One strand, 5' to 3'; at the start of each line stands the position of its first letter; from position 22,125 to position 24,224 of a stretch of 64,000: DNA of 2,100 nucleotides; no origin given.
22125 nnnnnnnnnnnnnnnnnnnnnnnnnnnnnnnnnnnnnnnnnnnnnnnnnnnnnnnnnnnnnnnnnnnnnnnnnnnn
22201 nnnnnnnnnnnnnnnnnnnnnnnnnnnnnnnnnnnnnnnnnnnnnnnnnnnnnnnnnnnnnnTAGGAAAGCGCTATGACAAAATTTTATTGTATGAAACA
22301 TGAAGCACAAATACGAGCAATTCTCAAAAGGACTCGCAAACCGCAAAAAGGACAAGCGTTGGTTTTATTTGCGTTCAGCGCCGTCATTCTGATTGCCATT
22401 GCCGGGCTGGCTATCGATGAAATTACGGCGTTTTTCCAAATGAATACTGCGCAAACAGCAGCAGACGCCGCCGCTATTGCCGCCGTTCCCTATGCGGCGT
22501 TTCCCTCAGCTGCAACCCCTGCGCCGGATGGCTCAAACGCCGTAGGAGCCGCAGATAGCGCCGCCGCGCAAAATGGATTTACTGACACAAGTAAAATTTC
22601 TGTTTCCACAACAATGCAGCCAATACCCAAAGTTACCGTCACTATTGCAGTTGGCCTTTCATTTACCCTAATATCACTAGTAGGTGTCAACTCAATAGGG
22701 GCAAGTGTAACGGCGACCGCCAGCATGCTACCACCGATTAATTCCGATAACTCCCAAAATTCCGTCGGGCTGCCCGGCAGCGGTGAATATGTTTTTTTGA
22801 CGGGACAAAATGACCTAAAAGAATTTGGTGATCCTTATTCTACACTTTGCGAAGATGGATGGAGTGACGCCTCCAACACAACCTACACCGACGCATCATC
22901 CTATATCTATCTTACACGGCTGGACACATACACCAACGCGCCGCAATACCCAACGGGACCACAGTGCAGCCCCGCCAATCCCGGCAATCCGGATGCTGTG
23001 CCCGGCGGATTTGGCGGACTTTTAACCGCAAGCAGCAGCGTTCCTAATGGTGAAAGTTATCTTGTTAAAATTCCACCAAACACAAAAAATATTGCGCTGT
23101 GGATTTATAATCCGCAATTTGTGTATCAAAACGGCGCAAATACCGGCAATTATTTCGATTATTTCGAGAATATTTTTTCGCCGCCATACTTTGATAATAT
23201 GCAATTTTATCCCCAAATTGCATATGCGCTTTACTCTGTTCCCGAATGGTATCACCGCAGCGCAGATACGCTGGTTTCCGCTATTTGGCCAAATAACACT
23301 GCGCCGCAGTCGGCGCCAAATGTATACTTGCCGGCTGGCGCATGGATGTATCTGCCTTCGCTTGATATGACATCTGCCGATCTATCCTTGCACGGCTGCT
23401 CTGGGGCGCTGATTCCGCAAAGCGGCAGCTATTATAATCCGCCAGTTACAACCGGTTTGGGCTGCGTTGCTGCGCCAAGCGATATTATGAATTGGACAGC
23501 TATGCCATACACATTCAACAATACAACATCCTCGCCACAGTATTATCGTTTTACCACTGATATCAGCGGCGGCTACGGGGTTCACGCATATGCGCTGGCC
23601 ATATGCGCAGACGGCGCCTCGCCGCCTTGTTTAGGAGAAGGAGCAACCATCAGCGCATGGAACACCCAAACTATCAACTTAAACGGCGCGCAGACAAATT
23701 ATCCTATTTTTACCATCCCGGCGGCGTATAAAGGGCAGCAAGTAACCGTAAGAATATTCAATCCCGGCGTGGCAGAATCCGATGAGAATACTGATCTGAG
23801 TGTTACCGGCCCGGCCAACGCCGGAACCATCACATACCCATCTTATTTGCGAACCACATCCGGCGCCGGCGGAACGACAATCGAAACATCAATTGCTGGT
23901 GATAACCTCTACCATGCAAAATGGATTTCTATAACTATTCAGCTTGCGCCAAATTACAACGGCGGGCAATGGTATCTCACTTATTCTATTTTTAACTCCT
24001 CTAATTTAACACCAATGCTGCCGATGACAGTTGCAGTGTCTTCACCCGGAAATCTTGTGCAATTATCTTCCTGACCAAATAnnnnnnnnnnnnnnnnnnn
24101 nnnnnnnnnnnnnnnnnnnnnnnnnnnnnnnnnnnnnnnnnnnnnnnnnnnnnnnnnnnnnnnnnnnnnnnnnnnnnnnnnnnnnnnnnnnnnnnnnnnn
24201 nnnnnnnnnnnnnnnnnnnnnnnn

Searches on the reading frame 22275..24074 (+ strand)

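Call 17: search_protein_families(library=ncbifam, proteins=[window:22275-24074:+])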
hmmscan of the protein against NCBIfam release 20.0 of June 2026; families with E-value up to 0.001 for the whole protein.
window:22275-24074:+ (599 aa): 0 families

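Call 44: search_protein_families(library=pfam, proteins=[window:22275-24074:+], max_evalue=0.001)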
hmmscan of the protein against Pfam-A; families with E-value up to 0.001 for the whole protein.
window:22275-24074:+ (599 aa): 1 family
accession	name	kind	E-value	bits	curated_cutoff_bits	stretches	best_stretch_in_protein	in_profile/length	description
PF13400.11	Tad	-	0.00062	20.5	22.3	1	26-70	1-44/47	Putative Flp pilus-assembly TadE/G-like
